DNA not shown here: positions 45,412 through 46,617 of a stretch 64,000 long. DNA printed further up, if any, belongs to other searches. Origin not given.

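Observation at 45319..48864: ycaO-tfuA thioamidation operon extended by a HycI-like endopeptidase and a Gly-loop protein, with a converging GG-terminated ThiS/MoaD-like sulfur-carrier gene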

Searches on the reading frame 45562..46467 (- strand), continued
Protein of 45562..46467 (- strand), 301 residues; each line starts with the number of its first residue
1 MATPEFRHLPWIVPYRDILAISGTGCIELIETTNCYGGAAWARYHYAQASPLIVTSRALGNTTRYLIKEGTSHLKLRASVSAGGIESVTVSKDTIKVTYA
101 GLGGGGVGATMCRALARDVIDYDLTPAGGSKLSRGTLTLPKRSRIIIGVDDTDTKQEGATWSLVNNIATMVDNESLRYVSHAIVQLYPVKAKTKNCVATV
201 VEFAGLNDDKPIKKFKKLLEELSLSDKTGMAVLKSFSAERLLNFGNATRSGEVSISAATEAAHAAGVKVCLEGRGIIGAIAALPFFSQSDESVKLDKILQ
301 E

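Call 67: search_protein_families(library=pfam, proteins=[L050:864-2774:+, L050:2796-3473:-, L050:3694-3906:+, L050:3995-4201:+, L050:4126-4557:-, L050:4751-5932:-, L050:6249-7835:-, L015:8594-9499:+], max_evalue=0.001)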
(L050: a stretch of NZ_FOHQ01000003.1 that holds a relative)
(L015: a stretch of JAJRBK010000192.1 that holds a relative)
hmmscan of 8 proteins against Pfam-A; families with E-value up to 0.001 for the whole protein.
L050:864-2774:+ (636 aa): 8 families
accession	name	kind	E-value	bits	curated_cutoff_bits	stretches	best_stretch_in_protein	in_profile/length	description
PF10996.14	Beta-Casp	-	3.2e-36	124.9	27.7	1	422-546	2-120/120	Beta-Casp domain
PF17214.9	KH_TffA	-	1.5e-30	105.4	22.6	1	4-71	1-68/68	Transcription termination factor FttA, KH domain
PF07521.17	RMMBL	-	1.4e-16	60.7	21.6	1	564-624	2-60/63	Zn-dependent metallo-hydrolase RNA specificity domain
PF00753.33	Lactamase_B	-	1.3e-12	48.5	22.7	1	193-363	5-160/196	Metallo-beta-lactamase superfamily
PF16661.11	Lactamase_B_6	-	2.9e-11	43.6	27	1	198-353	1-162/193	Metallo-beta-lactamase superfamily domain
PF12706.13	Lactamase_B_2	-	3.2e-08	33.9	27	1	206-357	3-147/200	Beta-lactamase superfamily domain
PF07650.23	KH_2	-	0.00013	22.2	22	1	102-131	28-57/78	KH domain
PF13483.12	Lactamase_B_3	-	0.00083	19.8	24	0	192-250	5-52/160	Beta-lactamase superfamily domain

L050:2796-3473:- (225 aa): 4 families
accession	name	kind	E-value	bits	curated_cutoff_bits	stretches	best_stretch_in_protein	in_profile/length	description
PF13419.12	HAD_2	-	1.1e-30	107.5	23.8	1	14-192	1-178/178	Haloacid dehalogenase-like hydrolase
PF00702.32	Hydrolase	-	4.7e-24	86.3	26.4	1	14-186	4-191/191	haloacid dehalogenase-like hydrolase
PF03031.24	NIF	-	0.00024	21.3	21.8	1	99-220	42-155/160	NLI interacting factor-like phosphatase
PF13242.12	Hydrolase_like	-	0.00051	20.3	22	0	148-201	3-57/75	HAD-hyrolase-like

L050:3694-3906:+ (70 aa): 2 families
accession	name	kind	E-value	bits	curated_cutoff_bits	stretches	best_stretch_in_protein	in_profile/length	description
PF21965.2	SAMP2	-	9e-17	61.7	27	1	4-67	2-63/63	Small archaeal modifier protein 2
PF02597.26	ThiS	-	0.00024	22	22.5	1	16-70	13-76/76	ThiS family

L050:3995-4201:+ (68 aa): 0 families

L050:4126-4557:- (143 aa): 0 families

L050:4751-5932:- (393 aa): 1 family
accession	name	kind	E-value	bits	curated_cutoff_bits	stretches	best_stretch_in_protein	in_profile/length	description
PF09890.14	DUF2117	-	3.9e-116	388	25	1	21-363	1-324/325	Uncharacterized protein conserved in archaea (DUF2117)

L050:6249-7835:- (528 aa): 1 family
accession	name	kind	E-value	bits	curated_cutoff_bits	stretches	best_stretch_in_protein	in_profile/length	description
PF00474.23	SSF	-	4.1e-63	214.1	22.8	1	36-454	1-406/406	Sodium:solute symporter family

L015:8594-9499:+ (301 aa): 1 family
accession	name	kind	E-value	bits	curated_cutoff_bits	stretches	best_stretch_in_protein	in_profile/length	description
PF02754.22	CCG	-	2.1e-21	76.3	20.6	2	7-88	2-84/85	Cysteine-rich domain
